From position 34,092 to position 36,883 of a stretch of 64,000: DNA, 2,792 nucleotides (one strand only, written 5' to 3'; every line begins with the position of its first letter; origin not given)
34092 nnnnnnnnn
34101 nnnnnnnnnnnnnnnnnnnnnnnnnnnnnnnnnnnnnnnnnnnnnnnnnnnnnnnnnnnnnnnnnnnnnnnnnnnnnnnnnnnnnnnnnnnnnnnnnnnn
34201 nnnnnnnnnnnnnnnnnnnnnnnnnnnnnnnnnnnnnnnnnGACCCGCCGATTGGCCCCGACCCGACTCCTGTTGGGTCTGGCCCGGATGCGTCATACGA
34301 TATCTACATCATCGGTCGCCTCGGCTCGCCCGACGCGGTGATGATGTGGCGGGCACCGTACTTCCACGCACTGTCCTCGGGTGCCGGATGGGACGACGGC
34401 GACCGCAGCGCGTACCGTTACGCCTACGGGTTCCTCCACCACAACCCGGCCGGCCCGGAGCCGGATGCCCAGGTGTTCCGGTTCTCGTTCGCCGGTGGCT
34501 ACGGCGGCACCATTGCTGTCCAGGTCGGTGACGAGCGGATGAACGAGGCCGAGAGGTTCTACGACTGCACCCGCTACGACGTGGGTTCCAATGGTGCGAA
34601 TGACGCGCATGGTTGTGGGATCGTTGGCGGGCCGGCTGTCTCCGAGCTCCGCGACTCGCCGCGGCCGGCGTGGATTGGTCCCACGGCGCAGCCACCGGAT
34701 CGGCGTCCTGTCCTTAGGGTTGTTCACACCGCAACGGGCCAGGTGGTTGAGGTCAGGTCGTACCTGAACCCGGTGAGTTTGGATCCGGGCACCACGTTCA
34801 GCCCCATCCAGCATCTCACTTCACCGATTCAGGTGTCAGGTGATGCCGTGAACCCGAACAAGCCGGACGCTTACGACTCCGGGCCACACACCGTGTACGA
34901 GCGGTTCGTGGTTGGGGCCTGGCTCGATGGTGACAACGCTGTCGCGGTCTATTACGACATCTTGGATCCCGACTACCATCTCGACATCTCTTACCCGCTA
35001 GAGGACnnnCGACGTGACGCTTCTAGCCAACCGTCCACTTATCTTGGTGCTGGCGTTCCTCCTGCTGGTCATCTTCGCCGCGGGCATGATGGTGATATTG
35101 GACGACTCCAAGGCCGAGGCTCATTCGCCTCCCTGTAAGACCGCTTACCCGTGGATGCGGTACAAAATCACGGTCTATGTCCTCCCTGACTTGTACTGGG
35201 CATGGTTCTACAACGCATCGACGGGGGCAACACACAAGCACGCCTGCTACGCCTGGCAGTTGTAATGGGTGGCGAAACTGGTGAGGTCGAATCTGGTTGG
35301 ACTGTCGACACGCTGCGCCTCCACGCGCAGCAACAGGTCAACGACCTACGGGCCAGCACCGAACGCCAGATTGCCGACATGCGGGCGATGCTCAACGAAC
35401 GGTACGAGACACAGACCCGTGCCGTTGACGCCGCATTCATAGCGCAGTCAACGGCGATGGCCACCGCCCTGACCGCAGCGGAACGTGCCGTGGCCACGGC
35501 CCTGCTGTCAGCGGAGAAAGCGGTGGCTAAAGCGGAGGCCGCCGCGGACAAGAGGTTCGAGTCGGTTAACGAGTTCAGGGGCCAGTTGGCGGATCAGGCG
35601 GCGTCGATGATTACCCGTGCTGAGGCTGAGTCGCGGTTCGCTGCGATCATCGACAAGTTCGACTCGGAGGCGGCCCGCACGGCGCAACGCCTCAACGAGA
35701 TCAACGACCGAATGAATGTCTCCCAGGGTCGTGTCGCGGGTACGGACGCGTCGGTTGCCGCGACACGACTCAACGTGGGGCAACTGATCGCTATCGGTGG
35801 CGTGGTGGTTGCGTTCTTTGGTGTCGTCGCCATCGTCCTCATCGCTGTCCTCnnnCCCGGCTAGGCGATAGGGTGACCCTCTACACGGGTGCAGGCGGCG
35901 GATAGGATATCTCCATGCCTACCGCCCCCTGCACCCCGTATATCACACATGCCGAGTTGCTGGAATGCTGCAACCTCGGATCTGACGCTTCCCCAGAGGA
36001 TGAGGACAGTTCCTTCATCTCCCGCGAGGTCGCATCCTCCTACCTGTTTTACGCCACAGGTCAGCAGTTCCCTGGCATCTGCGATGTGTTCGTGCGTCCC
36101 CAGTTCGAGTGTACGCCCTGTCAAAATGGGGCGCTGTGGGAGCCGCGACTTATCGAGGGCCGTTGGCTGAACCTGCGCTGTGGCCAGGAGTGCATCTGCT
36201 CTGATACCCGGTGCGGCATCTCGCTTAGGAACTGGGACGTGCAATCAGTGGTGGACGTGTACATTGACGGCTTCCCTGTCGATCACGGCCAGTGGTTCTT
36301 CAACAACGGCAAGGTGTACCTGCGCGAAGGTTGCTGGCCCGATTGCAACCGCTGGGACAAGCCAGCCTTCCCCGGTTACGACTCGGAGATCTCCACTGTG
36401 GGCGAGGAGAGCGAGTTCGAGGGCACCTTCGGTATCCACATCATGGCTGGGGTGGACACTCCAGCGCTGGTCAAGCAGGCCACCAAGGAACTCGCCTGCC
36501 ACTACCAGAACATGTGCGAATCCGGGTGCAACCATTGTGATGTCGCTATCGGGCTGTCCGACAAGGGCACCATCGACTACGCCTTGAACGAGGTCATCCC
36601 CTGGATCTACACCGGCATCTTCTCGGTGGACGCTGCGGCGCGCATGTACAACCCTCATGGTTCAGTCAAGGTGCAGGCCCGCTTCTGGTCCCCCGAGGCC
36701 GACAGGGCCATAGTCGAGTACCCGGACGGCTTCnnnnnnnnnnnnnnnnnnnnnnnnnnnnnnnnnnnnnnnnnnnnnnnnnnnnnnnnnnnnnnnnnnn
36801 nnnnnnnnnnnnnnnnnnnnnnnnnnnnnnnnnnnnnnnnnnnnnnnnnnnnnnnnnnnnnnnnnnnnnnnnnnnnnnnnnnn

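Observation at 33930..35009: Sec-secreted protein with mucin-like Thr/Pro linker whose globular domain is a paralog of the N-terminal domain of a tail protein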

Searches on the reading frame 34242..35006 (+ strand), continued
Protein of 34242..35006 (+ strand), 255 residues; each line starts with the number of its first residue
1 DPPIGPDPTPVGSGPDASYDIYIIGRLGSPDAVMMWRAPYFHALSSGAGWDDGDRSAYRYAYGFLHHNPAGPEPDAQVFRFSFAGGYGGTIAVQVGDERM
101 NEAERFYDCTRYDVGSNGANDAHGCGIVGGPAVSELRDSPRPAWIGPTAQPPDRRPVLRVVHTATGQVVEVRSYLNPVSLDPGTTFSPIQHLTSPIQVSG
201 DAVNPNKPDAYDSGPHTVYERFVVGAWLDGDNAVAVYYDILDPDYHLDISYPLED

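Call 83: find_encoding_contigs(protein=P0188, flank=10000, max_places=1)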
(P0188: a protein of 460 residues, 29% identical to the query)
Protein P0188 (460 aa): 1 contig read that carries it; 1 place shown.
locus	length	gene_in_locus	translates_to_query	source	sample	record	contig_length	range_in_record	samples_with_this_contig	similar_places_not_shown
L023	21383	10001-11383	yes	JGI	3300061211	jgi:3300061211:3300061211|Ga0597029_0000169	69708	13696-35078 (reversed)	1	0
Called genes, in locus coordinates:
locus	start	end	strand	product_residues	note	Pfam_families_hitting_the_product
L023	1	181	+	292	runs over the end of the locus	PF00561:Abhydrolase_1 (weak), PF12697:Abhydrolase_6 (weak), PF12146:Hydrolase_4 (weak)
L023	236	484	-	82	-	-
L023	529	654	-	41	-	-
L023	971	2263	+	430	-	PF14690:Zn_ribbon_ISL3, PF13542:HTH_Tnp_ISL3, PF01610:DDE_Tnp_ISL3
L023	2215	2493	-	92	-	-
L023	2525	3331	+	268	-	PF00685:Sulfotransfer_1 (weak), PF13469:Sulfotransfer_3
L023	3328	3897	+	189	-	-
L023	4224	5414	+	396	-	PF13579:Glyco_trans_4_4, PF13439:Glyco_transf_4, PF20706:GT4-conflict, PF00534:Glycos_transf_1, PF13692:Glyco_trans_1_4, PF13524:Glyco_trans_1_2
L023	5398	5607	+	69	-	-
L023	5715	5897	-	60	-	-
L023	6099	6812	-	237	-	PF13489:Methyltransf_23, PF13847:Methyltransf_31 (weak), PF08241:Methyltransf_11 (weak), PF08242:Methyltransf_12, PF13649:Methyltransf_25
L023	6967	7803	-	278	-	PF00685:Sulfotransfer_1, PF13469:Sulfotransfer_3 (weak)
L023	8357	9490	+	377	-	-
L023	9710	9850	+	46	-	-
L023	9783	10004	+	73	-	-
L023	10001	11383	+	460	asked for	-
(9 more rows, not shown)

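Call 84: find_encoding_contigs(protein=P0089, flank=10000, max_places=1)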
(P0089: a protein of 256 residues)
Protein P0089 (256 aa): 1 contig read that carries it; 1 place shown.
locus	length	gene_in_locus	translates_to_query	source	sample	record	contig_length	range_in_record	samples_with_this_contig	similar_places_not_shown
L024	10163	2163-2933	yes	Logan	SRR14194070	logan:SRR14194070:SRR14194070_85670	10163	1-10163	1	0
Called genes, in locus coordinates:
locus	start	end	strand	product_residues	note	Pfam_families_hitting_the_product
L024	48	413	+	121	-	-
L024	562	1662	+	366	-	PF02086:MethyltransfD12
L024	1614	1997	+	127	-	-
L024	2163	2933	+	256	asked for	-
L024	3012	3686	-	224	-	-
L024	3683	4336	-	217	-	-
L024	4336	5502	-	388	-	-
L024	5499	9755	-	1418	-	PF21722:Gly_rich_2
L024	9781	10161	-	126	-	?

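Call 85: find_encoding_contigs(protein=P0176, flank=8000, max_places=1)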
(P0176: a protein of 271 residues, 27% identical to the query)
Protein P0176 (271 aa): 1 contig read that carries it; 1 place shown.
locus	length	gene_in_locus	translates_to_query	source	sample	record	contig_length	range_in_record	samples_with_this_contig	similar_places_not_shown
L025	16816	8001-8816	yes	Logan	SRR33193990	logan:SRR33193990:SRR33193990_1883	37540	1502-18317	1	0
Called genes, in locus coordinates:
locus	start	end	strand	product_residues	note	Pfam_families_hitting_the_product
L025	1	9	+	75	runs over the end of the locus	-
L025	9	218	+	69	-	-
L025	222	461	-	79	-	-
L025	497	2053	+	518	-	-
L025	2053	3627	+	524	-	PF25145:NfeD1b_N, PF01343:Peptidase_S49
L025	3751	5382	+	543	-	-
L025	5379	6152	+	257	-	-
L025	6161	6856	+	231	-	-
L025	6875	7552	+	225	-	-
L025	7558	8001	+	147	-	-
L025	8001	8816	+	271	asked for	-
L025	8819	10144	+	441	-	-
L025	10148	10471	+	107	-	-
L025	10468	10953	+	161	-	-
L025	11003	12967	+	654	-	PF15892:BNR_4 (weak)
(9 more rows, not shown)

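Call 86: find_encoding_contigs(protein=P0178, flank=8000, max_places=1)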
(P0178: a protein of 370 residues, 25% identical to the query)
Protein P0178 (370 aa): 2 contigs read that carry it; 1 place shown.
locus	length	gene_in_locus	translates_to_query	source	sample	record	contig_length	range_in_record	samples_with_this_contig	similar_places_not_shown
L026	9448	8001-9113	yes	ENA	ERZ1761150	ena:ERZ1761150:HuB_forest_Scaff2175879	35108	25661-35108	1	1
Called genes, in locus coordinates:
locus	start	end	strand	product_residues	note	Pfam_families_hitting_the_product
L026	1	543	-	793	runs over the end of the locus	-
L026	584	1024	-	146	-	-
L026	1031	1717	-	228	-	-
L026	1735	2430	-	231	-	-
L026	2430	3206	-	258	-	-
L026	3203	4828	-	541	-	-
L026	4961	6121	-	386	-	-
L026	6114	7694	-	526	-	-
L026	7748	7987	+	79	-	-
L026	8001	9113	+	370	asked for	-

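Call 87: find_encoding_contigs(protein=P0189, flank=8000, max_places=1)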
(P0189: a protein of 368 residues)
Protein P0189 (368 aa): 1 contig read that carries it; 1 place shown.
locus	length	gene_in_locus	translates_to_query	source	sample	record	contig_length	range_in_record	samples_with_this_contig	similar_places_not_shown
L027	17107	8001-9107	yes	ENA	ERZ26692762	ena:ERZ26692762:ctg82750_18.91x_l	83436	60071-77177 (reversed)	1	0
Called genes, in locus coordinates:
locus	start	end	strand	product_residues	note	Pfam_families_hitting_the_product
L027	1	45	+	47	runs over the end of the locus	-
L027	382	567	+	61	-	-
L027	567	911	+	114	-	-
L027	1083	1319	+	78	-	-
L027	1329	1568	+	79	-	-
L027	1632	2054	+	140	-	-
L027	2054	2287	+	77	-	-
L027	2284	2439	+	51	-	-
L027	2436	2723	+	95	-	-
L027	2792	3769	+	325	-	PF01145:Band_7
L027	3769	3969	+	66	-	-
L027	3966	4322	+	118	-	-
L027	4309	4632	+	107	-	-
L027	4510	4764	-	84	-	-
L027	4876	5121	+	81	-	-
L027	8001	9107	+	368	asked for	-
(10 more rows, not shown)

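Call 89: search_protein_families(library=pfam, proteins=[P0188, P0190, L008:8304-8822:+, L008:8827-9369:+, L008:10842-11246:+, L008:11246-11548:+], max_evalue=0.01)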
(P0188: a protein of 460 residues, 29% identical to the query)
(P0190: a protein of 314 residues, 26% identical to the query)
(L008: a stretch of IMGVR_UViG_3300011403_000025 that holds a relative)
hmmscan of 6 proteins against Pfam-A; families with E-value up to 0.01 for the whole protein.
P0188 (460 aa): 1 family
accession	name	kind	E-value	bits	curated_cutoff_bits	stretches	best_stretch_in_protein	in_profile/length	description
PF00395.25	SLH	-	0.0047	17.3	20.8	0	103-141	8-44/44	S-layer homology domain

P0190 (314 aa): 1 family
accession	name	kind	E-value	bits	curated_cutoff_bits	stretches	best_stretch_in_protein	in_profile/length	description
PF01476.26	LysM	-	1.6e-11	44.4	20.9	1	3-47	1-43/43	LysM domain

L008:8304-8822:+ (173 aa): 3 families
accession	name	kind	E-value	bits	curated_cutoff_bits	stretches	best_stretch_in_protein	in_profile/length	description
PF01464.25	SLT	-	2.8e-10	40.2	21.3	1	97-158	11-75/117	Transglycosylase SLT domain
PF06737.19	Transglycosylas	-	1e-05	26.5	27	1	108-169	12-76/77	Transglycosylase-like domain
PF18896.5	SLT_3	-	0.0006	20.7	27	1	95-168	9-88/89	Lysozyme like domain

L008:8827-9369:+ (181 aa): 1 family
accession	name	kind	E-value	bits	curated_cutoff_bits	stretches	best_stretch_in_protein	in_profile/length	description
PF25680.1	Mom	-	9.6e-12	45.4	27.1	1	51-117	61-129/202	Mom protein family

L008:10842-11246:+ (135 aa): 0 families

L008:11246-11548:+ (101 aa): 3 families
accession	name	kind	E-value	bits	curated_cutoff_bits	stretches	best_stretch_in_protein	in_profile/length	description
PF04977.20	DivIC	-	0.00026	21.2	28.9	1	63-97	17-51/80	Septum formation initiator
PF09726.14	Macoilin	-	0.0018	17.4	32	1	33-98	378-439/671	Macoilin family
PF23824.1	DUF7194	-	0.0021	18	27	1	18-100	119-198/204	Family of unknown function (DUF7194)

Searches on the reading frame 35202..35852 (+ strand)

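Call 4: search_protein_families(library=pfam, proteins=[window:35202-35852:+], max_evalue=0.1)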
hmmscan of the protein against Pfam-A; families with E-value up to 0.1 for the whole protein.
window:35202-35852:+ (217 aa): 2 families
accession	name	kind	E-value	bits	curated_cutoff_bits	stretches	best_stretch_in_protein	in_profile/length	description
PF10444.14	Nbl1_Borealin_N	-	0.0076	16.3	24.4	0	38-65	9-36/57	Nbl1 / Borealin N terminal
PF23460.1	ZMYND8_CC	-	0.075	13.7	27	0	36-65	7-36/65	ZMYND8 protein coiled-coil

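Call 5: search_protein_families(library=phrogs, proteins=[window:35202-35852:+], max_evalue=0.01)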
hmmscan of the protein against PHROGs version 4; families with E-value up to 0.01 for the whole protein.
window:35202-35852:+ (217 aa): 1 family
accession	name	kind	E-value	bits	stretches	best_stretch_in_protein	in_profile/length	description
phrog_20262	-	unknown function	0.003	18.7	1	106-199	43-132/146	-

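Call 47: search_protein_families(library=ncbifam, proteins=[window:35202-35852:+], max_evalue=0.01)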
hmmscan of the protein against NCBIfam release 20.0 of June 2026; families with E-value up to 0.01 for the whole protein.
window:35202-35852:+ (217 aa): 0 families

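Call 90: search_protein_families(library=padloc, proteins=[window:35202-35852:+], max_evalue=0.01)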
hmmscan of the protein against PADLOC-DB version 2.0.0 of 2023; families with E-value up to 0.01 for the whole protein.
window:35202-35852:+ (217 aa): 1 family
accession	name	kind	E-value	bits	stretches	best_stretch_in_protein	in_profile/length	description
PDLC03841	LeoBC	-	0.00087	16.5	1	43-209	299-474/601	-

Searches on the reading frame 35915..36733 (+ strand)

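Call 13: search_protein_families(library=phrogs, proteins=[window:35915-36733:+], max_evalue=0.01)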
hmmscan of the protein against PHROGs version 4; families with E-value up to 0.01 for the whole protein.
window:35915-36733:+ (273 aa): 2 families
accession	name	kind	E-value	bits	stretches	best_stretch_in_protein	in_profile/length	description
phrog_783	-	connector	7.5e-24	85.4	1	33-262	25-248/254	head-tail adaptor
phrog_442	-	connector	0.0016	18.8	1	99-200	143-225/270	head-tail adaptor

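Call 14: search_protein_families(library=pfam, proteins=[window:35915-36733:+], max_evalue=0.01)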
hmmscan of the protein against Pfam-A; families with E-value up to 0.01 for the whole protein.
window:35915-36733:+ (273 aa): 0 families
